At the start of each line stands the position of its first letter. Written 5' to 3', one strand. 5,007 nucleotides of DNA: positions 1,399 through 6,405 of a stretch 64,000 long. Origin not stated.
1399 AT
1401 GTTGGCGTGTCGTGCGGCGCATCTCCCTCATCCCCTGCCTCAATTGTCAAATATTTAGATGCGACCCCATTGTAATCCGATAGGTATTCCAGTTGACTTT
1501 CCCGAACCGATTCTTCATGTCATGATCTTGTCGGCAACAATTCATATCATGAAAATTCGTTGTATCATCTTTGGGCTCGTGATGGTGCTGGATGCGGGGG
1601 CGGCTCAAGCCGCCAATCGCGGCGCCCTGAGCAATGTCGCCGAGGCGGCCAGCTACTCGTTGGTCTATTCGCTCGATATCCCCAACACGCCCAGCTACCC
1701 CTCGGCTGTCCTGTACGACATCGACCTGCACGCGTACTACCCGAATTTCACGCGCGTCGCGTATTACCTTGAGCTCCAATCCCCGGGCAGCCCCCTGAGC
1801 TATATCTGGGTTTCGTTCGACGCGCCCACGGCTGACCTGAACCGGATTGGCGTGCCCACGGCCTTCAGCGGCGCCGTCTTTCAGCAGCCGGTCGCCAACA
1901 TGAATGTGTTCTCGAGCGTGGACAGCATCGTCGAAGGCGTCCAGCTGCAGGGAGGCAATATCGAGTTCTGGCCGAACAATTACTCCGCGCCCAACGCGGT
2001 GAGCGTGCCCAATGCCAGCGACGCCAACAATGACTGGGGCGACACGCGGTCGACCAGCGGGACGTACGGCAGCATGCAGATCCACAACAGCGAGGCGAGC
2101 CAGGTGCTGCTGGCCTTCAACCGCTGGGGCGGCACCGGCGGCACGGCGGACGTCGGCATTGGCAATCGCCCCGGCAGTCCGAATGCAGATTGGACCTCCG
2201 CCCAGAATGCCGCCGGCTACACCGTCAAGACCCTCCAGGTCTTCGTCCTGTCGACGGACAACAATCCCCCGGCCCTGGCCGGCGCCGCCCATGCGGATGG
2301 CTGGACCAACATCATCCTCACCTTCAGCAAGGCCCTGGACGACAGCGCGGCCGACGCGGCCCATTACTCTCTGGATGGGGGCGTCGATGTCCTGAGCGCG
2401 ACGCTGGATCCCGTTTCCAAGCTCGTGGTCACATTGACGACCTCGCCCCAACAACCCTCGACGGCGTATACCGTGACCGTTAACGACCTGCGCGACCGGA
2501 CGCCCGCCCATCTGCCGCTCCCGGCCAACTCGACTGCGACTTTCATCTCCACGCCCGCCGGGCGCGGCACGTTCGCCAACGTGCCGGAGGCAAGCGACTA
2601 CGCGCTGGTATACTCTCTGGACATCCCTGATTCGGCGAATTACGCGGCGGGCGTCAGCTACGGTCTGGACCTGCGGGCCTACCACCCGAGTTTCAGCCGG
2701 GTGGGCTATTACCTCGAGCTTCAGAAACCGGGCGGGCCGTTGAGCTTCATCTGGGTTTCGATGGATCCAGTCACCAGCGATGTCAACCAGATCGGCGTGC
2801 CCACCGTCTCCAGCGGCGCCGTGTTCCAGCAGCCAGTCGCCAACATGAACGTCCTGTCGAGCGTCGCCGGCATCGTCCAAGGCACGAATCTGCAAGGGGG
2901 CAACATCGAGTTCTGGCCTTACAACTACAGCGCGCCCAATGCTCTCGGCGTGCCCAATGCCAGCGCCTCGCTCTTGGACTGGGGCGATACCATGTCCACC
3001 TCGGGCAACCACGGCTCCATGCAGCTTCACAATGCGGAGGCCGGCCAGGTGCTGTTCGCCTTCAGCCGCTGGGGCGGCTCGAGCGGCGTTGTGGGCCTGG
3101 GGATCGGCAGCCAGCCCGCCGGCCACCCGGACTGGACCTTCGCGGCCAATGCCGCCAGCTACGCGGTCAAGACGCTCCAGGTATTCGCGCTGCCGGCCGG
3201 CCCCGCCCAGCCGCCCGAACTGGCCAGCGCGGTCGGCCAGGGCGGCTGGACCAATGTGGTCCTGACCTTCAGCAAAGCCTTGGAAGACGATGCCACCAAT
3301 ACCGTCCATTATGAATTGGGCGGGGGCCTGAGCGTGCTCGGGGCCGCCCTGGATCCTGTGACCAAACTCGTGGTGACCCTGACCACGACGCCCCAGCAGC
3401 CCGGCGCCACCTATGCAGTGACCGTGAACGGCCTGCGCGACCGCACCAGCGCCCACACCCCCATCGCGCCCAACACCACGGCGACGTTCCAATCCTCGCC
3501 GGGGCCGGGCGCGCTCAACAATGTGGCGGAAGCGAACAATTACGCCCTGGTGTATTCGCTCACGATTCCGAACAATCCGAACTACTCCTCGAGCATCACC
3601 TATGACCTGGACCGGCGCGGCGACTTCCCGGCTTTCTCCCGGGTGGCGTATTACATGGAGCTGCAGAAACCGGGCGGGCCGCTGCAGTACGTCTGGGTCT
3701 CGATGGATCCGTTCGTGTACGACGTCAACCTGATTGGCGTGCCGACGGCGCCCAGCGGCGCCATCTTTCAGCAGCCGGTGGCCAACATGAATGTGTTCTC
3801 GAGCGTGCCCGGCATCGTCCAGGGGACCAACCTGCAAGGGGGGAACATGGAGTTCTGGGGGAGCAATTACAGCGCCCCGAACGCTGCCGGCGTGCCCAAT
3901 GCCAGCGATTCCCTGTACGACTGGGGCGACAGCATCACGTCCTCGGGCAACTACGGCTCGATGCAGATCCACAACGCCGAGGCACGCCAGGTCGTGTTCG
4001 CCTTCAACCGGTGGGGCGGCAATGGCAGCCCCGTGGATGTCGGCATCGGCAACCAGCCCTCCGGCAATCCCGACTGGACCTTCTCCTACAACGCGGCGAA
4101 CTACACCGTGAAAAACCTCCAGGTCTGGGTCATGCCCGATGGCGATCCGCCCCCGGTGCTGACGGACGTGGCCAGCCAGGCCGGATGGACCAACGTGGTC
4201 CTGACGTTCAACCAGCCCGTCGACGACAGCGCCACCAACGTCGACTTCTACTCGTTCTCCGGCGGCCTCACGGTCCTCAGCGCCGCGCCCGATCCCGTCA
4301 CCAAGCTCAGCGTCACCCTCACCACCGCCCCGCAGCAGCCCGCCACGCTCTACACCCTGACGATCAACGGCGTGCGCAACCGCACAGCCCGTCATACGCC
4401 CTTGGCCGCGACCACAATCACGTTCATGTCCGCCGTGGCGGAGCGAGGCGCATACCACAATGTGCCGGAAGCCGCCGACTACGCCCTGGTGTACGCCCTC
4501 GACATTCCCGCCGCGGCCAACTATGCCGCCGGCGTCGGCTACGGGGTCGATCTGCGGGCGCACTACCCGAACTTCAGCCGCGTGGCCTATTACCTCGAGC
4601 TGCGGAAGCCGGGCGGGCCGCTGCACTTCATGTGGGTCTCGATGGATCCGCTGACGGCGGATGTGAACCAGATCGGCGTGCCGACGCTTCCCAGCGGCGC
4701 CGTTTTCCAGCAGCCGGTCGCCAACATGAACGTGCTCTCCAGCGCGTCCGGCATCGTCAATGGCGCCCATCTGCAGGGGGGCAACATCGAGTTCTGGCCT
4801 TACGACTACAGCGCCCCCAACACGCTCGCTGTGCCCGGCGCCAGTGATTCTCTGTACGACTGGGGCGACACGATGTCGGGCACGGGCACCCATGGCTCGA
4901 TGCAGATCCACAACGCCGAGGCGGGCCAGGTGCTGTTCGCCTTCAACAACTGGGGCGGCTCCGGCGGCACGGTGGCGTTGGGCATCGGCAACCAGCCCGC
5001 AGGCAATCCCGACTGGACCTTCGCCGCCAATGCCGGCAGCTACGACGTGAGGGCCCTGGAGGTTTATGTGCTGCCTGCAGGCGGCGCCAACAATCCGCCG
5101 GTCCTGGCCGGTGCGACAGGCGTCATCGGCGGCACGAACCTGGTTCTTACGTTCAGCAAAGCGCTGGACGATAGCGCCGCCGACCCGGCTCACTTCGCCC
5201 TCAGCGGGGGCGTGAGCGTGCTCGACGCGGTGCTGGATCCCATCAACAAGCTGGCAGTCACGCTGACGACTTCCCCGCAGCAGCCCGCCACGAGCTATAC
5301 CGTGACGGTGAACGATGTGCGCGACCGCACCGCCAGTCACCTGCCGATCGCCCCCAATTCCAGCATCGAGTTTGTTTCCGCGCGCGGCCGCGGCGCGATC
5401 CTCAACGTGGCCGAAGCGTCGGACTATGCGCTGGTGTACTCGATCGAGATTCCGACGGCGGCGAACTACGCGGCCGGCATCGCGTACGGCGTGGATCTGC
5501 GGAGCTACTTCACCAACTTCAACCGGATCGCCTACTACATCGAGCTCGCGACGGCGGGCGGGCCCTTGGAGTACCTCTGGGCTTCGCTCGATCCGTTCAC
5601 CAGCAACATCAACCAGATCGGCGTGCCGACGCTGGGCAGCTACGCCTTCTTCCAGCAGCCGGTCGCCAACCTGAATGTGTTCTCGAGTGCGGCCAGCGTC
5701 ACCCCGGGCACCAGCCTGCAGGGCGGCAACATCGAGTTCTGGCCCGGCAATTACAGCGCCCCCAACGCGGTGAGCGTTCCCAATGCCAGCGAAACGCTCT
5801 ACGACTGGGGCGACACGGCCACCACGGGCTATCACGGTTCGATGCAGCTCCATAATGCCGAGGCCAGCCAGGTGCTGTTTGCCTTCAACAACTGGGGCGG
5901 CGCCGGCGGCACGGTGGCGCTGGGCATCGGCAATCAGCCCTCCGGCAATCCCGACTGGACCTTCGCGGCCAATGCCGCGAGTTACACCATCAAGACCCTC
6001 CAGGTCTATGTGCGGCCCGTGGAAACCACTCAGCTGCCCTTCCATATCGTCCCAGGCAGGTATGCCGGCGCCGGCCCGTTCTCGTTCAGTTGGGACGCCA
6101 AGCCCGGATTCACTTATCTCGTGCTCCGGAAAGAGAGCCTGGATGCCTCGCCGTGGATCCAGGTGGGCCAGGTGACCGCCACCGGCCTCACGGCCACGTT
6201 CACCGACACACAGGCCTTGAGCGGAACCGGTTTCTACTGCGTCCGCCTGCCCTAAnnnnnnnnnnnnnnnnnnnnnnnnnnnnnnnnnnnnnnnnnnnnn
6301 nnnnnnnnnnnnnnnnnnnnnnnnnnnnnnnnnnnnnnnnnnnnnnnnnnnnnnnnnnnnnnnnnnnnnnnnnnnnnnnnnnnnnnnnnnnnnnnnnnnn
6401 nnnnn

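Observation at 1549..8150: Unassigned ~210-aa module present five times in one secreted protein and once more on the adjacent SGNH esterase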

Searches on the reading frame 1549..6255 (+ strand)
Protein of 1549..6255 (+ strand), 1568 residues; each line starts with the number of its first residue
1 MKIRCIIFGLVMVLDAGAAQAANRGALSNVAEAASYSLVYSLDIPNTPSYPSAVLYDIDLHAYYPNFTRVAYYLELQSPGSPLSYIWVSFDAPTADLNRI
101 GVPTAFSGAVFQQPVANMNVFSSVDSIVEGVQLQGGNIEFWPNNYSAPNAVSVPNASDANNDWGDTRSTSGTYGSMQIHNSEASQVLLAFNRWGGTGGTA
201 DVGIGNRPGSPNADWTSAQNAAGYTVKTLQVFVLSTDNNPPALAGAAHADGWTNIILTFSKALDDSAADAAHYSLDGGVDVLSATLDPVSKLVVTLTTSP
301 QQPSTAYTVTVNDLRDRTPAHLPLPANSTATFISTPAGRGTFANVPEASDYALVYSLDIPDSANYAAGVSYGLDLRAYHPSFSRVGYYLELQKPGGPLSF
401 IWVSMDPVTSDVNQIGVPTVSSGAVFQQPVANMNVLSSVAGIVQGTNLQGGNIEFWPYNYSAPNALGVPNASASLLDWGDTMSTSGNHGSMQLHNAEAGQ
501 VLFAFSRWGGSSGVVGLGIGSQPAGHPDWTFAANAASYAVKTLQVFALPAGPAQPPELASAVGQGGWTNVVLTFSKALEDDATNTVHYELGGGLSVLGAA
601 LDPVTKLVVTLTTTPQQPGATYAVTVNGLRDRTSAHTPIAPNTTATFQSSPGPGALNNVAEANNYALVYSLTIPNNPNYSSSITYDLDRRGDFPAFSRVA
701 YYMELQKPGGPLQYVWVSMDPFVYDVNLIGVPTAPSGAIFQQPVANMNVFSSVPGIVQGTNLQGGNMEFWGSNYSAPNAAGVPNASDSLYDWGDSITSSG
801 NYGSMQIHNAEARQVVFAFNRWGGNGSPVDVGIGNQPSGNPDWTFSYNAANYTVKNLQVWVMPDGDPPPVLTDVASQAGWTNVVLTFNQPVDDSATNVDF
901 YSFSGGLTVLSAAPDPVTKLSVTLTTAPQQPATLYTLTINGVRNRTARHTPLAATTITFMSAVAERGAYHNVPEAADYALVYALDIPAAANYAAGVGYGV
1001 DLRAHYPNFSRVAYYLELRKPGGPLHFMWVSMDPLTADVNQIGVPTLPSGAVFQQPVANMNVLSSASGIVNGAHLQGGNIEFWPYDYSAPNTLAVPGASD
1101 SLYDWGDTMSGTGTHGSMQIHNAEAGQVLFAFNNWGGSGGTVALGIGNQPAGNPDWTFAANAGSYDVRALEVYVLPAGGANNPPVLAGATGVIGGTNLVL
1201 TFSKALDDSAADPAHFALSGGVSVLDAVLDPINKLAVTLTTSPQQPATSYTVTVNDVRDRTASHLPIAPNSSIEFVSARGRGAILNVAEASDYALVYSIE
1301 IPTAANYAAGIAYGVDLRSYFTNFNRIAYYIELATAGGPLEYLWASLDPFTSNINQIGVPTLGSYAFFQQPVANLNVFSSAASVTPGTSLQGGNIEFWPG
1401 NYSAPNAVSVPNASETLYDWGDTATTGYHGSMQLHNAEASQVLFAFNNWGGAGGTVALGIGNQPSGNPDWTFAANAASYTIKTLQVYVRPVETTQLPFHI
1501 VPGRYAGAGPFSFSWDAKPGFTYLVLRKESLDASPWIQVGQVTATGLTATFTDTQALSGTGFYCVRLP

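Call 3: search_protein_families(library=pfam, proteins=[window:1549-6255:+], max_evalue=0.1)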
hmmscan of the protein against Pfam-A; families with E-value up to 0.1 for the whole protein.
window:1549-6255:+ (1568 aa): 1 family
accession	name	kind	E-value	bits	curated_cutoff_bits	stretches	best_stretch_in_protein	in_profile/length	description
PF18964.5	DUF5704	-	0.005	17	25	0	115-156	91-132/185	Family of unknown function (DUF5704)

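Call 4: search_protein_families(library=ncbifam, proteins=[window:1549-6255:+], max_evalue=0.1)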
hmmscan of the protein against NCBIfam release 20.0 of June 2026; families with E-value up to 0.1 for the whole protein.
window:1549-6255:+ (1568 aa): 1 family
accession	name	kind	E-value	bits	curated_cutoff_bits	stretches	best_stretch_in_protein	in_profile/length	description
TIGR04304.1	GeoRSP_SPASM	equivalog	0.027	13.6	300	0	1277-1321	83-127/293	GeoRSP system SPASM domain protein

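Call 53: list_cluster_members(proteins=[window:1549-6252:+, window:6261-8147:+, P0131, P0231, P0262])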
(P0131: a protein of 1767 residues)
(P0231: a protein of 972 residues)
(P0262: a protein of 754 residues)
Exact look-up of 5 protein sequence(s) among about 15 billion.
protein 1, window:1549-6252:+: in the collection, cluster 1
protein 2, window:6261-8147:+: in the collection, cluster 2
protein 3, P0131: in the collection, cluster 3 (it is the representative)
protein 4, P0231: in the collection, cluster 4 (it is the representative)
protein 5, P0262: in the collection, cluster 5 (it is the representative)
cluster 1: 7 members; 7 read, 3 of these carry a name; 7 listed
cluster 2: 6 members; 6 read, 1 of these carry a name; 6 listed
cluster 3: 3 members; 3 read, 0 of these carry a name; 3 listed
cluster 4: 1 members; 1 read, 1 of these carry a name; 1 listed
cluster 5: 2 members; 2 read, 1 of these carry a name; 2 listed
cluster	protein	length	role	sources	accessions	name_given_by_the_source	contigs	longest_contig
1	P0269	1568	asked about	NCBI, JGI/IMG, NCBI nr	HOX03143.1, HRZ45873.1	MAG TPA: Ig-like domain-containing protein [Candidatus Paceibacterota bacterium] | Ig-like domain-containing protein [Verrucomicrobiota bacterium]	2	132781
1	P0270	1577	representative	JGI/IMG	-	-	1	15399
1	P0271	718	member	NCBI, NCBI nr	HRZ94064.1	MAG TPA: Ig-like domain-containing protein, partial [Candidatus Paceibacterota bacterium] | Ig-like domain-containing protein [Candidatus Paceibacterota bacterium]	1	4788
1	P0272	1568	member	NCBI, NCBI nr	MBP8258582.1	MAG: hypothetical protein KA118_02825 [Verrucomicrobia bacterium] | hypothetical protein [Verrucomicrobiota bacterium]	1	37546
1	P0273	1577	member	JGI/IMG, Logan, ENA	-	-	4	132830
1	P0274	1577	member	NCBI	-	-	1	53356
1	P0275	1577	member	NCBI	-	-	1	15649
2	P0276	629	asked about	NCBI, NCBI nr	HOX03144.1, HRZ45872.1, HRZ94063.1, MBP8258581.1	MAG TPA: SGNH/GDSL hydrolase family protein [Candidatus Paceibacterota bacterium] | hypothetical protein [Verrucomicrobiota bacterium]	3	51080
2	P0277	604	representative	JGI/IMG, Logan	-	-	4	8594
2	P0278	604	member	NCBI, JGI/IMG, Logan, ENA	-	-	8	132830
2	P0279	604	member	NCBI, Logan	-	-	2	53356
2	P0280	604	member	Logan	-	-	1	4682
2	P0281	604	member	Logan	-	-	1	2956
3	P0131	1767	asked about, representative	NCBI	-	-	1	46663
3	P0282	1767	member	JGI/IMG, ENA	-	-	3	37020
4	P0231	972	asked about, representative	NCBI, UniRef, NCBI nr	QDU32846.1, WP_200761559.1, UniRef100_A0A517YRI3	hypothetical protein KS4_08820 [Poriferisphaera corsica] | Sialate O-acetylesterase domain-containing protein n=1 Tax=Poriferisphaera corsica ... | sialate O-acetylesterase [Poriferisphaera corsica]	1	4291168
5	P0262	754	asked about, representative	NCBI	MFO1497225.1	MAG: DUF6298 domain-containing protein [Verrucomicrobiota bacterium]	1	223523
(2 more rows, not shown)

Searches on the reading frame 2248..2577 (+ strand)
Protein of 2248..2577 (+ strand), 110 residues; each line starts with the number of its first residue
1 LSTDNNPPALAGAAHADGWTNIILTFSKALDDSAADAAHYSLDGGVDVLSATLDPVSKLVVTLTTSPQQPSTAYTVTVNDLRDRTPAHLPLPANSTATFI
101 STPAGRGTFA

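Call 46: search_protein_families(library=pfam, proteins=[window:2248-2577:+], max_evalue=1)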
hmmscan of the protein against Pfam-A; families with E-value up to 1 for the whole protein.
window:2248-2577:+ (110 aa): 1 family
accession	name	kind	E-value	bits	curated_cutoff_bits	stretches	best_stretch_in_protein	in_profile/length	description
PF13205.12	Big_5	-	0.00011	23.3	23.6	1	13-86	16-92/105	Bacterial Ig-like domain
